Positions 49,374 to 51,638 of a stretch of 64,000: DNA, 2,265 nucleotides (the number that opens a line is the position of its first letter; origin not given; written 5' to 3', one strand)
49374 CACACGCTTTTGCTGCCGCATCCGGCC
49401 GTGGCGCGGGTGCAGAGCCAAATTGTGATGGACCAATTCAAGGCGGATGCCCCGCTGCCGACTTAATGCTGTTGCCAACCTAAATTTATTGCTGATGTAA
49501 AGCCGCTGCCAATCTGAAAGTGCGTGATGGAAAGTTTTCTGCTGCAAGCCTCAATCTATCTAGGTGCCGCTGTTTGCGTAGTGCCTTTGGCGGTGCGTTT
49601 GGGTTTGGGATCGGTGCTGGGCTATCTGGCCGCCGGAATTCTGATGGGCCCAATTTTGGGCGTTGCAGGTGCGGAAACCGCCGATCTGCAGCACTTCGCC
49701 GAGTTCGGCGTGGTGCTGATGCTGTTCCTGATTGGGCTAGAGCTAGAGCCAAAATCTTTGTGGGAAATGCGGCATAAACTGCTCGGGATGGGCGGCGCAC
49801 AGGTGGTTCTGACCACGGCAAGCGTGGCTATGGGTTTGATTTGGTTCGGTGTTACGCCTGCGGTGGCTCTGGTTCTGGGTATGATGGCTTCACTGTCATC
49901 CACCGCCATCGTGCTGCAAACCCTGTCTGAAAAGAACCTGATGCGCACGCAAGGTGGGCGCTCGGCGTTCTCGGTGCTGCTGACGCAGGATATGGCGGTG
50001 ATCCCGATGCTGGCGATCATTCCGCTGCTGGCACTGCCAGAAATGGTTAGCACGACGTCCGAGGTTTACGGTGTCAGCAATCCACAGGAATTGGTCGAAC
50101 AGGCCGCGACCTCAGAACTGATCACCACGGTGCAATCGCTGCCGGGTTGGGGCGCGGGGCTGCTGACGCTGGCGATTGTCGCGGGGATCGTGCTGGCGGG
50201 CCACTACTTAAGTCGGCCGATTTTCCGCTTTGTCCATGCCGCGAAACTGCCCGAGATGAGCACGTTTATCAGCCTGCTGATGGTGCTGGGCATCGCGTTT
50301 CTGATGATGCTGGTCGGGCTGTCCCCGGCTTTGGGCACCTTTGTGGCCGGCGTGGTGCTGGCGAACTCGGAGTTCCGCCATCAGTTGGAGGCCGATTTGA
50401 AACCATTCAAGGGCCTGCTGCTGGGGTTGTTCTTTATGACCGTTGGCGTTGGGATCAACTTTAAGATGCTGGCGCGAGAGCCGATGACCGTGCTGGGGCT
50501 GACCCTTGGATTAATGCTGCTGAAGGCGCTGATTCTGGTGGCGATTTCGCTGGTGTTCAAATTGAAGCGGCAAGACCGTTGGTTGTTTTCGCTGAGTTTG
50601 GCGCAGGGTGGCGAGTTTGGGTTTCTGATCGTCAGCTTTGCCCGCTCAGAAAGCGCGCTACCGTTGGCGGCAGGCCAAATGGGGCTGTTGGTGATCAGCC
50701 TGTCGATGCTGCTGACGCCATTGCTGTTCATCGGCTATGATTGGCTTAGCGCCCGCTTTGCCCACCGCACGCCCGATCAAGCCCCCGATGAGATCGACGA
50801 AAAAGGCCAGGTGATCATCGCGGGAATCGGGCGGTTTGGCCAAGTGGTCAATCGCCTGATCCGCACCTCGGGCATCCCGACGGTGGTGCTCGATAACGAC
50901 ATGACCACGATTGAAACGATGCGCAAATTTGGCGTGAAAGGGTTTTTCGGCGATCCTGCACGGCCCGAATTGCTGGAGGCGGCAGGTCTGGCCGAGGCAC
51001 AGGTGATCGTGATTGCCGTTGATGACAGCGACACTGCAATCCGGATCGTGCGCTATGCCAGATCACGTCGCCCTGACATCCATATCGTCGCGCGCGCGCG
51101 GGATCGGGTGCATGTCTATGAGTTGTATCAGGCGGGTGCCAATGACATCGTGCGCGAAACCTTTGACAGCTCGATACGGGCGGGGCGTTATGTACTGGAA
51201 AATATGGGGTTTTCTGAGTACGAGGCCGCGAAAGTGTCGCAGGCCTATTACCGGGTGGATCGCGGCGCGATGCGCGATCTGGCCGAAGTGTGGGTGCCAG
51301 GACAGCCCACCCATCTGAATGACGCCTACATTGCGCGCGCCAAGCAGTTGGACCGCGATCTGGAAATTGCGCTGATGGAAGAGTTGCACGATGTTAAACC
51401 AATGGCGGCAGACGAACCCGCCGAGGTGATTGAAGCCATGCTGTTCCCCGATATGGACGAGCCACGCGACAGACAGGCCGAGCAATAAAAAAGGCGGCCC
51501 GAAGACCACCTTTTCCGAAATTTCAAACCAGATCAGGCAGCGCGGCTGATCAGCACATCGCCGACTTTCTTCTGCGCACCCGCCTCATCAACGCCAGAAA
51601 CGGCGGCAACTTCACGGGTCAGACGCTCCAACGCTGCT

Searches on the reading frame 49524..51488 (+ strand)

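Call 72: search_protein_families(library=pfam, proteins=[window:49524-51488:+], max_evalue=0.00001)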
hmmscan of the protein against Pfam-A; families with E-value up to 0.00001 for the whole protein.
window:49524-51488:+ (654 aa): 2 families
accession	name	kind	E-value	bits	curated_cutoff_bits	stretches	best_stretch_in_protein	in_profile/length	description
PF00999.27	Na_H_Exchanger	-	4e-52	177.8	26.2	1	16-401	5-373/375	Sodium/hydrogen exchanger, transmembrane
PF02254.24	TrkA_N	-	8.9e-27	94.2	23.8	1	430-544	1-115/116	TrkA-N domain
